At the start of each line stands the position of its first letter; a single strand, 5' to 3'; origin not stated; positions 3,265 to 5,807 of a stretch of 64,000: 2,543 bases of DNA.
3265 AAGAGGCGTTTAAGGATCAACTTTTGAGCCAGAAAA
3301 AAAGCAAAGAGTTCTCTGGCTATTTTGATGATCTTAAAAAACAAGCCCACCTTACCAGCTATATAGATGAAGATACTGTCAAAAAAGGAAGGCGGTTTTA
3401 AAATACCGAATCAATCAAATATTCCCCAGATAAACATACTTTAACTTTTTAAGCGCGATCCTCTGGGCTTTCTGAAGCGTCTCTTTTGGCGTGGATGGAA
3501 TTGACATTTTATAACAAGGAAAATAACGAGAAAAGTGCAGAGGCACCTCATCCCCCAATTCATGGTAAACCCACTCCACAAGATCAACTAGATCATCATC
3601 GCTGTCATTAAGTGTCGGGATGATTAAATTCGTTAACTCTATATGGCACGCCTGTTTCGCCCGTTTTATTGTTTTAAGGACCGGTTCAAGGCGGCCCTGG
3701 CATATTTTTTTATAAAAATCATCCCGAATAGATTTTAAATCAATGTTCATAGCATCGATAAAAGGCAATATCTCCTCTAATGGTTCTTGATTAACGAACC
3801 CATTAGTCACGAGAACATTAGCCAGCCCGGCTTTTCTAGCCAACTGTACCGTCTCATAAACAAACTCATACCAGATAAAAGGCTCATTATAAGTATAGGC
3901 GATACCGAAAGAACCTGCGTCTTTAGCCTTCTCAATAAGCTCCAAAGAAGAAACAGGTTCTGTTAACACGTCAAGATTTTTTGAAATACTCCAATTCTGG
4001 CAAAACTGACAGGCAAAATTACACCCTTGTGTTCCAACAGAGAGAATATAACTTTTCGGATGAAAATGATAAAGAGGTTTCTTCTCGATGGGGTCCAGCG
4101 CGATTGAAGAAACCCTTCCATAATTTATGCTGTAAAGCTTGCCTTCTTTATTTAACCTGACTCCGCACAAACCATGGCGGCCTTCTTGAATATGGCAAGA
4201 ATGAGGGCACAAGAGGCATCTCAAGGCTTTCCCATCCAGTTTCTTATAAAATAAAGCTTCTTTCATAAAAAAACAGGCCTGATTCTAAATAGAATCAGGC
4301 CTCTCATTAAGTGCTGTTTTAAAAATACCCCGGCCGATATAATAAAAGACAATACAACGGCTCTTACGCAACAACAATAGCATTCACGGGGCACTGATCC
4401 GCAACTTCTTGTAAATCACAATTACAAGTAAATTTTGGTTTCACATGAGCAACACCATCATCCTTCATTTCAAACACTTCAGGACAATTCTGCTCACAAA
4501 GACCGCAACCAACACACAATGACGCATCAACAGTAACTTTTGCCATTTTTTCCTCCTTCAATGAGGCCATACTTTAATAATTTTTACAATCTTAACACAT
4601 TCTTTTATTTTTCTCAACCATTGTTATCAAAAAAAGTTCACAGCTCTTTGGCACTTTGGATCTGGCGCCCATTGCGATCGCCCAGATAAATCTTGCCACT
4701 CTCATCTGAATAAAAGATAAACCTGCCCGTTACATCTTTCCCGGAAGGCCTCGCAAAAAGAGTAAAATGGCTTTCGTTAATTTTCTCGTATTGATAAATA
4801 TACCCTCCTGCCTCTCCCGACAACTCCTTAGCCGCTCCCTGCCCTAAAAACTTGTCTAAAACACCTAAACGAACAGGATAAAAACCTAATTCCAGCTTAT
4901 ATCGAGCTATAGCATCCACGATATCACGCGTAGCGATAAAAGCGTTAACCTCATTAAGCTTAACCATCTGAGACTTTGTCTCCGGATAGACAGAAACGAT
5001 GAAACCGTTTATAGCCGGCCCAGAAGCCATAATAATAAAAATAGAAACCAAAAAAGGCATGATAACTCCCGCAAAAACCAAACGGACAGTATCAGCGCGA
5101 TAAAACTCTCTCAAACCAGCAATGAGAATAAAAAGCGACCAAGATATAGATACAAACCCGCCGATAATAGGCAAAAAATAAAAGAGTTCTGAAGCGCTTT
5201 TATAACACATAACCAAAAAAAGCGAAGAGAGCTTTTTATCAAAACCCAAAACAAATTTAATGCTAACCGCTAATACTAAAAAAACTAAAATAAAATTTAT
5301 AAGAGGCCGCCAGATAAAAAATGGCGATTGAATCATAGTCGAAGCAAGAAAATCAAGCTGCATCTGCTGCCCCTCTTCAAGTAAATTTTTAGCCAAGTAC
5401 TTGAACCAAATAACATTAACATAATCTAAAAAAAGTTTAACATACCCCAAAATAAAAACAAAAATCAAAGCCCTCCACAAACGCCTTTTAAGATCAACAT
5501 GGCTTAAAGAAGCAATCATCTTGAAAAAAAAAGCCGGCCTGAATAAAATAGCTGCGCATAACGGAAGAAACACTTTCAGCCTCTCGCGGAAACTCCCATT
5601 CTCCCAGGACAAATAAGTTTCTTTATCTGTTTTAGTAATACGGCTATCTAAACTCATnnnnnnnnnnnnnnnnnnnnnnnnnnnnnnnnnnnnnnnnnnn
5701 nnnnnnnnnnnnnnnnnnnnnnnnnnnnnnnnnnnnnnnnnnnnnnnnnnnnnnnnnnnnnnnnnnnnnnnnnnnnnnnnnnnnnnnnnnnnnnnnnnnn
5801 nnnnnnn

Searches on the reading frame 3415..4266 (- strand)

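Call 15: search_protein_families(library=pfam, proteins=[window:3415-4266:-], max_evalue=0.01)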
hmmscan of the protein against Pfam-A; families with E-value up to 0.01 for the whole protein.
window:3415-4266:- (283 aa): 2 families
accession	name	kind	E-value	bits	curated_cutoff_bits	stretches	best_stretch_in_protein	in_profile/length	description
PF04055.27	Radical_SAM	-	7.8e-23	81.9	29.5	1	79-232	4-165/166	Radical SAM superfamily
PF13353.11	Fer4_12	-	8.4e-05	23.3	22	1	79-172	12-111/137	4Fe-4S single cluster domain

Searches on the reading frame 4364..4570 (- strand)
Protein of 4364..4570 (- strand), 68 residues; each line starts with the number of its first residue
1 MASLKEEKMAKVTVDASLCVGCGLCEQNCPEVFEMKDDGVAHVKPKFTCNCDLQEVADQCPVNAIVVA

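Call 15: search_protein_families(library=pfam, proteins=[window:4364-4570:-], max_evalue=0.01)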
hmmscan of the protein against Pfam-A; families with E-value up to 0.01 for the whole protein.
window:4364-4570:- (68 aa): 15 families
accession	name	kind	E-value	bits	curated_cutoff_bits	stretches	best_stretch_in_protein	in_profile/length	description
PF13459.11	Fer4_15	-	8.1e-11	42.9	22.4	1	12-67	1-66/66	4Fe-4S single cluster domain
PF13370.11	Fer4_13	-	1.1e-09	39.3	24.5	1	14-65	1-56/58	4Fe-4S single cluster domain of Ferredoxin I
PF00037.32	Fer4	-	7e-08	32.4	21.1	1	12-30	1-19/24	4Fe-4S binding domain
PF12837.12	Fer4_6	-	2.7e-07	30.6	25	1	11-31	1-21/24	4Fe-4S binding domain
PF14697.11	Fer4_21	-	4.9e-06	27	35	2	8-31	30-55/59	4Fe-4S dicluster domain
PF12797.12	Fer4_2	-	7.3e-06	26.1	24.5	1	11-31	2-22/22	4Fe-4S binding domain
PF12838.12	Fer4_7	-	3.6e-05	24.6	27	1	6-30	25-49/52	4Fe-4S dicluster domain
PF06902.16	Fer4_19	-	0.00021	21.7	24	1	10-65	6-59/64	Divergent 4Fe-4S mono-cluster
PF13534.11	Fer4_17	-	0.00089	20.2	22.2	1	7-32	36-59/61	4Fe-4S dicluster domain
PF13237.11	Fer4_10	-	0.0022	18.3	25.5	1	12-49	2-42/53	4Fe-4S dicluster domain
PF17179.9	Fer4_22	-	0.0023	19.2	27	1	9-31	71-93/95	4Fe-4S dicluster domain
PF12800.12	Fer4_4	-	0.0023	18.6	24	1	17-30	2-15/17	4Fe-4S binding domain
PF25160.1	LdpA_Fe-S-bd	-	0.0025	18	27.6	1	11-30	20-39/49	LdpA Fe-S cluster-binding domain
PF13187.11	Fer4_9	-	0.0048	17.3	27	1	13-31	34-49/52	4Fe-4S dicluster domain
PF13183.11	Fer4_8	-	0.0061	17.5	27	0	16-40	2-26/68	4Fe-4S dicluster domain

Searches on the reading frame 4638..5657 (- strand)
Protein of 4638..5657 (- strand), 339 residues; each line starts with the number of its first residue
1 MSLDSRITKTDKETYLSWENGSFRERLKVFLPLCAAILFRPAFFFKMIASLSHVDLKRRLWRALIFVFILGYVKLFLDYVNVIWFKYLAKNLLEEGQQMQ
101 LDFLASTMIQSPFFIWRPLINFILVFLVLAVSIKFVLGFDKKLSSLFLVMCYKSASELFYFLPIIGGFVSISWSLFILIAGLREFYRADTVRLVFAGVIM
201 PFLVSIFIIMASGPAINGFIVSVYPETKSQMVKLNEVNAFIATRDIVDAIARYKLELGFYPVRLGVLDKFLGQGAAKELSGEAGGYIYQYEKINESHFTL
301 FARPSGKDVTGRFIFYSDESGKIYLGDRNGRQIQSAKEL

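Call 14: find_encoding_contigs(protein=window:4638-5657:-, flank=10000, max_places=10)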
Protein window:4638-5657:- (339 aa): 1 contig read that carries it; 1 place shown.
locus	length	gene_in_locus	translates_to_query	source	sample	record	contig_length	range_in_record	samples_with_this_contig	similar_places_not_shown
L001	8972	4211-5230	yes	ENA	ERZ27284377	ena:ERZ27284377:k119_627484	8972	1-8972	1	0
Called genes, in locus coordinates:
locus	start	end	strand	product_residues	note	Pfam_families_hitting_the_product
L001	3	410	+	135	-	?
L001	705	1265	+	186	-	PF01558:POR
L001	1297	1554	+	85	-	PF13534:Fer4_17 (faint), PF00037:Fer4 (faint), PF12797:Fer4_2 (faint), PF12837:Fer4_6 (faint), PF13237:Fer4_10 (faint), PF14697:Fer4_21, PF12838:Fer4_7, PF13187:Fer4_9 (weak), +1 more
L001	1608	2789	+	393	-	PF01855:POR_N, PF02780:Transketolase_C (weak), PF17147:PFOR_II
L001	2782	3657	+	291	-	PF02775:TPP_enzyme_C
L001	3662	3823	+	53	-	PF00301:Rubredoxin, PF21349:RUBY_RBDX (faint)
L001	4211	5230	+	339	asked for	-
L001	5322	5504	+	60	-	PF12797:Fer4_2 (weak), PF00037:Fer4 (weak), PF12837:Fer4_6 (weak), PF13459:Fer4_15, PF13370:Fer4_13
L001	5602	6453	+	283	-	PF04055:Radical_SAM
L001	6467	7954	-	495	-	PF13623:SurA_N_2, PF13624:SurA_N_3, PF13145:Rotamase_2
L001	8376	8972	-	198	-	?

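Call 15: search_protein_families(library=pfam, proteins=[window:4638-5657:-], max_evalue=0.01)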
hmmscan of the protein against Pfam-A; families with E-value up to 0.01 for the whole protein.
window:4638-5657:- (339 aa): 1 family
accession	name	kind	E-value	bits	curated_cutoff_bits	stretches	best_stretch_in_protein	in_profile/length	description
PF04893.22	Yip1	-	7.5e-05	23.1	28.6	1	36-210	2-171/173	Yip1 domain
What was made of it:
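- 4638..5657 (-): Yip1-like membrane protein gene (339 aa) downstream of the spacer. Weak Pfam Yip1 match, below the gathering cut-off (E 7.5e-05; 23.1 bits against 28.6; call 15).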

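Call 19: find_homologous_proteins(query=window:4638-5657:-, max_evalue=0.001)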
Query window:4638-5657:- (339 aa): 19 proteins with E <= 0.001 among 2059 candidates.
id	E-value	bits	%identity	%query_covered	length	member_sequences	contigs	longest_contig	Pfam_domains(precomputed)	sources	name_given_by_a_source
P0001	1.1e-217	740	100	100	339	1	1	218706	-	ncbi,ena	-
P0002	4.5e-149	514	66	99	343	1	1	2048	PF04893.23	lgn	-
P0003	5.3e-137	475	61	100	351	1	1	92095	-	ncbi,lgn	ncbi:MAG: hypothetical protein ABIC68_03335 [Candidatus Omnitrophota bacterium]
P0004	3.3e-134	466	61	100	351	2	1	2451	-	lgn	-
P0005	6.8e-121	422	55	100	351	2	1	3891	-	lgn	-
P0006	3.6e-81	291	40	95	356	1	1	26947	-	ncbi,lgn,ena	-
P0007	9.4e-81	290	43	95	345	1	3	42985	-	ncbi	-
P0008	5.3e-80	287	41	95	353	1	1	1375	-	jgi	-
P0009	1.1e-78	283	39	96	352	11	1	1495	-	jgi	jgi:hypothetical protein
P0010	2.3e-78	282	38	98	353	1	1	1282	-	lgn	-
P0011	3.1e-78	282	39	98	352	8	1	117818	-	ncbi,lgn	ncbi:MAG: hypothetical protein ACE14U_01610 [Candidatus Velamenicoccus archaeovorus]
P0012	8.7e-77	277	39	98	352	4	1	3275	-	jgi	-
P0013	2.0e-76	276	39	95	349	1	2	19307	-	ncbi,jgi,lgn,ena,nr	ncbi:MAG: hypothetical protein PHH75_02765 [Candidatus Omnitrophica bacterium]|nr:hypothetical prote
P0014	9.6e-75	270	42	92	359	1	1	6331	-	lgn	-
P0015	2.2e-74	269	41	98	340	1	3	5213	-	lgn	-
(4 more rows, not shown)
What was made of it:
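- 4638..5657 (-): There are 19 homologues, all from Omnitrophota-type contigs (call 19).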

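Call 20: find_encoding_contigs(protein=P0003, flank=6000, max_places=3)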
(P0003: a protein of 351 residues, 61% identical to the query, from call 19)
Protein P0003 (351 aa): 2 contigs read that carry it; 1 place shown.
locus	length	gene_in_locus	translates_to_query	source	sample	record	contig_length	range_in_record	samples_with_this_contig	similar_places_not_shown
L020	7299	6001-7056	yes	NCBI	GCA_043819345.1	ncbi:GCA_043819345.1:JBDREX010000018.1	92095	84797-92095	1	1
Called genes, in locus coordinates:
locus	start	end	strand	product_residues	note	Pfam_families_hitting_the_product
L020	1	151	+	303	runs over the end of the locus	PF00890:FAD_binding_2 (faint), PF03486:HI0933_like (faint), PF07992:Pyr_redox_2, PF12831:FAD_oxidored (weak), PF13738:Pyr_redox_3, PF00070:Pyr_redox (weak)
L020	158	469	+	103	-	PF03091:CutA1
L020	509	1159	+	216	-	PF02683:DsbD_TM, PF13386:DsbD_2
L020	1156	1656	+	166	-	PF00578:AhpC-TSA, PF08534:Redoxin, PF13728:TraF (faint), PF00085:Thioredoxin (weak), PF13098:Thioredoxin_2, PF13905:Thioredoxin_8, PF01323:DSBA (weak)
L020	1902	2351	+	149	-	PF01475:FUR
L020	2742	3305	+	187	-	PF01558:POR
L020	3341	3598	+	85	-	PF13534:Fer4_17 (faint), PF13187:Fer4_9 (faint), PF00037:Fer4 (faint), PF12797:Fer4_2 (faint), PF12837:Fer4_6 (faint), PF13237:Fer4_10 (faint), PF14697:Fer4_21, PF12838:Fer4_7 (weak), +1 more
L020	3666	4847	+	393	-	PF01855:POR_N, PF02780:Transketolase_C (weak), PF17147:PFOR_II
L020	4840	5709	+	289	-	PF02775:TPP_enzyme_C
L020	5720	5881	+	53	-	PF00301:Rubredoxin, PF21349:RUBY_RBDX (faint)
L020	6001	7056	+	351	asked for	-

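Call 21: find_encoding_contigs(protein=P0002, flank=6000, max_places=3)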
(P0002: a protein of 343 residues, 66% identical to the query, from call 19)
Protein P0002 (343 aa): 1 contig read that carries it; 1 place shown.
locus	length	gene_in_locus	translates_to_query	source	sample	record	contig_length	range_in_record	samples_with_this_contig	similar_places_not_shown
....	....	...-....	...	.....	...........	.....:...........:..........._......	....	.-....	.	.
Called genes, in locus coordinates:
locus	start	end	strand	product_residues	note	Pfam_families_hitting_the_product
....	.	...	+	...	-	?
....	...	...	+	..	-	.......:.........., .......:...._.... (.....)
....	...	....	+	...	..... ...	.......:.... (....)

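Call 22: find_encoding_contigs(protein=P0004, flank=6000, max_places=3)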
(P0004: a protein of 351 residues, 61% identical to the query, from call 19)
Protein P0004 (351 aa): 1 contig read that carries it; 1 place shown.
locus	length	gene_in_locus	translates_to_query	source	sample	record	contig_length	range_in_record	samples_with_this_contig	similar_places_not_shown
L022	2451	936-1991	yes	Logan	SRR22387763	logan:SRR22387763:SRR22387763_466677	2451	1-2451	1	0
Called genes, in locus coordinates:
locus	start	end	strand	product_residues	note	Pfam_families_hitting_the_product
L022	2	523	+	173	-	?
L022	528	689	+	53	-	PF00301:Rubredoxin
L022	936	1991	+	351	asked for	-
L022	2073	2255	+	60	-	PF12797:Fer4_2 (weak), PF00037:Fer4 (weak), PF12837:Fer4_6 (weak), PF13459:Fer4_15, PF13370:Fer4_13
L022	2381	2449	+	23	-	?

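Call 23: find_encoding_contigs(protein=P0005, flank=6000, max_places=3)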
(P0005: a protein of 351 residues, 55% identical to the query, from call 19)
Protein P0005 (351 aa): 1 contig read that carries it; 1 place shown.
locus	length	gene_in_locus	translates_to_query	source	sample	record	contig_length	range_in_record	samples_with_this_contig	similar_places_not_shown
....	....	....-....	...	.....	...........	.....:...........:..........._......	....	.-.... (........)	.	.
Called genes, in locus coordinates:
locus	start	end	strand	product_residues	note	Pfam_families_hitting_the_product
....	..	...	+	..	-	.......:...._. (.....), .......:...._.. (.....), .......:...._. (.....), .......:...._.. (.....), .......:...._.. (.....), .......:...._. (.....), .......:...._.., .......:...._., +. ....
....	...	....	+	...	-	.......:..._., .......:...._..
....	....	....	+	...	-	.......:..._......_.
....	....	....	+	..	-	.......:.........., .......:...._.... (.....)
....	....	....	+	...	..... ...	-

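Call 27: find_encoding_contigs(protein=P0006, flank=4000, max_places=3)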
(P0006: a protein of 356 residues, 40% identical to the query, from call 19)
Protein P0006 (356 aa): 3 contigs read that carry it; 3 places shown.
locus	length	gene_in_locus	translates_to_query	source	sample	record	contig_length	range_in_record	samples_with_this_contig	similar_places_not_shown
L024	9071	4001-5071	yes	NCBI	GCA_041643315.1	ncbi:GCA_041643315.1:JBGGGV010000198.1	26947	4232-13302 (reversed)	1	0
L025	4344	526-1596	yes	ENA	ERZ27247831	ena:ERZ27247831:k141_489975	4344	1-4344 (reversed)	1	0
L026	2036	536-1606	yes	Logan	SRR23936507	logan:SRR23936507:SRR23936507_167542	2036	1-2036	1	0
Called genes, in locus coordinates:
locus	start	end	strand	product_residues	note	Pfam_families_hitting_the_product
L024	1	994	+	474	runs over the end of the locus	PF17767:NAPRTase_N, PF01729:QRPTase_C (weak), PF04095:NAPRTase, PF17956:NAPRTase_C (weak)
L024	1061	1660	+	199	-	PF01558:POR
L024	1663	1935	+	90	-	PF13534:Fer4_17 (faint), PF13484:Fer4_16 (faint), PF00037:Fer4 (faint), PF12837:Fer4_6 (weak), PF13237:Fer4_10 (weak), PF14697:Fer4_21, PF12838:Fer4_7 (weak), PF13187:Fer4_9 (weak), +2 more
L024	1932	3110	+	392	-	PF01855:POR_N, PF17147:PFOR_II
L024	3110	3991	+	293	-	PF02775:TPP_enzyme_C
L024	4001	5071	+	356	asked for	-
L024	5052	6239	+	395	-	PF00753:Lactamase_B, PF19583:ODP, PF00258:Flavodoxin_1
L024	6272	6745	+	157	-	PF00210:Ferritin, PF02915:Rubrerythrin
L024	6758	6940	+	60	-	PF12797:Fer4_2 (weak), PF12838:Fer4_7 (faint), PF00037:Fer4 (weak), PF12837:Fer4_6 (weak), PF13459:Fer4_15, PF14697:Fer4_21 (weak), PF13370:Fer4_13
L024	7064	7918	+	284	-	PF04055:Radical_SAM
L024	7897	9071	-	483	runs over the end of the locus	PF13623:SurA_N_2, PF13624:SurA_N_3, PF13616:Rotamase_3 (faint), PF13145:Rotamase_2, PF00639:Rotamase (faint)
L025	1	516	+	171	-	?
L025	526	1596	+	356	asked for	-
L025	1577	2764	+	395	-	PF00753:Lactamase_B, PF19583:ODP, PF00258:Flavodoxin_1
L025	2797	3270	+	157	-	PF00210:Ferritin, PF02915:Rubrerythrin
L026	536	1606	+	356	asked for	-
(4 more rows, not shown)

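Call 28: find_encoding_contigs(protein=P0007, flank=4000, max_places=3)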
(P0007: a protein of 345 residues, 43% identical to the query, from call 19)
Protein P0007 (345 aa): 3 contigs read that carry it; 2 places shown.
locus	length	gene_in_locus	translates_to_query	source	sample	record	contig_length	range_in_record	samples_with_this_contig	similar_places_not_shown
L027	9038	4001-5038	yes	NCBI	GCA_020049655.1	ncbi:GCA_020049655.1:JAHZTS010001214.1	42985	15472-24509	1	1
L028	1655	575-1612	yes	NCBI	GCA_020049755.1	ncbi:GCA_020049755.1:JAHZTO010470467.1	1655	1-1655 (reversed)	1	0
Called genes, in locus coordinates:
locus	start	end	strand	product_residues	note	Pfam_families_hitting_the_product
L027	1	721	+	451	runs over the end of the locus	PF02749:QRPTase_N (faint), PF17767:NAPRTase_N, PF04095:NAPRTase, PF17956:NAPRTase_C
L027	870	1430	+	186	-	PF01558:POR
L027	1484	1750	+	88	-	PF13237:Fer4_10 (faint), PF25160:LdpA_Fe-S-bd (faint), PF12797:Fer4_2 (faint), PF12837:Fer4_6 (faint), PF00037:Fer4 (faint), PF14697:Fer4_21, PF12838:Fer4_7 (weak), PF13187:Fer4_9 (weak), +1 more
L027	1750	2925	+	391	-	PF01855:POR_N, PF02780:Transketolase_C (faint), PF17147:PFOR_II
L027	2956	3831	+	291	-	PF02775:TPP_enzyme_C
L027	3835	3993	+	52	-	PF00301:Rubredoxin, PF21349:RUBY_RBDX (faint)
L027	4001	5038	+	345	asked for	-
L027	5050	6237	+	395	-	PF00753:Lactamase_B, PF19583:ODP, PF00258:Flavodoxin_1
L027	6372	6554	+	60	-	PF12797:Fer4_2 (weak), PF00037:Fer4 (weak), PF12837:Fer4_6 (faint), PF13459:Fer4_15, PF14697:Fer4_21 (faint), PF13370:Fer4_13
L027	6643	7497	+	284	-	PF04055:Radical_SAM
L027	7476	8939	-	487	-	PF13623:SurA_N_2, PF13624:SurA_N_3, PF13145:Rotamase_2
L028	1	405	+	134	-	?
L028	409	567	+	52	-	PF00301:Rubredoxin, PF21349:RUBY_RBDX (faint)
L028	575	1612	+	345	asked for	-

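Call 29: find_encoding_contigs(protein=P0011, flank=4000, max_places=3)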
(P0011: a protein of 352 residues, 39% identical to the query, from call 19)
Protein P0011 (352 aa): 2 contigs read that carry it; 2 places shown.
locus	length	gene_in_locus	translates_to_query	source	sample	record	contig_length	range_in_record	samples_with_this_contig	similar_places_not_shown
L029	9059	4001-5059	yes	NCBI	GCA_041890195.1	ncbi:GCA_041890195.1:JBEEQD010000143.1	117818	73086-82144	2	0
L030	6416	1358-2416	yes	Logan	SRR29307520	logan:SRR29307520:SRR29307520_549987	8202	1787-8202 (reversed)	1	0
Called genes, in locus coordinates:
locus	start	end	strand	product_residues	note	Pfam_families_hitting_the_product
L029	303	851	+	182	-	PF01558:POR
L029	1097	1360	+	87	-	PF13183:Fer4_8 (faint), PF13187:Fer4_9 (faint), PF13534:Fer4_17 (faint), PF13484:Fer4_16 (faint), PF25160:LdpA_Fe-S-bd (faint), PF12837:Fer4_6 (weak), PF14697:Fer4_21, PF12838:Fer4_7, +4 more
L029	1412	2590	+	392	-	PF01855:POR_N, PF02780:Transketolase_C, PF17147:PFOR_II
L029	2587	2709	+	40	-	-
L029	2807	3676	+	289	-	PF02775:TPP_enzyme_C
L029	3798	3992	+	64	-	PF00301:Rubredoxin, PF21349:RUBY_RBDX (faint)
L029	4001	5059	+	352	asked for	-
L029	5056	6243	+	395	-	PF00753:Lactamase_B (weak), PF19583:ODP, PF00258:Flavodoxin_1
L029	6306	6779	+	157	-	PF00210:Ferritin, PF02915:Rubrerythrin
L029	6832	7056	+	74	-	PF12838:Fer4_7 (faint), PF12797:Fer4_2 (weak), PF12837:Fer4_6 (weak), PF14697:Fer4_21 (weak), PF00037:Fer4 (faint), PF13459:Fer4_15, PF13370:Fer4_13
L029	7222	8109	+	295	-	PF04055:Radical_SAM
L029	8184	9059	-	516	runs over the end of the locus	PF13623:SurA_N_2, PF13624:SurA_N_3, PF13616:Rotamase_3 (faint), PF00639:Rotamase (faint), PF13145:Rotamase_2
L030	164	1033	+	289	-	PF02775:TPP_enzyme_C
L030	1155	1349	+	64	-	PF00301:Rubredoxin, PF21349:RUBY_RBDX (faint)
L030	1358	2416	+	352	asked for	-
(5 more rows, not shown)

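Call 37: find_related_loci(query=A3, collection=metagenome_contigs, flank=3000)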
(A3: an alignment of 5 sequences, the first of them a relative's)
Query A3 (339 aa) in metagenome_contigs; peptide patterns used: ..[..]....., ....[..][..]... (x = any residue, [..] = any of these).
128 stretches matched a pattern; 4 encode a relative of the query (tblastn E <= 1e-3); 4 distinct loci.
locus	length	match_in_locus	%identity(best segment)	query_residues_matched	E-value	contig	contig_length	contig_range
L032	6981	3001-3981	39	16-339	4e-84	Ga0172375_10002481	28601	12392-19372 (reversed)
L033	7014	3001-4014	39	2-339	6e-84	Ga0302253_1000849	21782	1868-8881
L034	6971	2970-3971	39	9-339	5e-84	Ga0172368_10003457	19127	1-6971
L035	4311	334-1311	39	17-339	6e-80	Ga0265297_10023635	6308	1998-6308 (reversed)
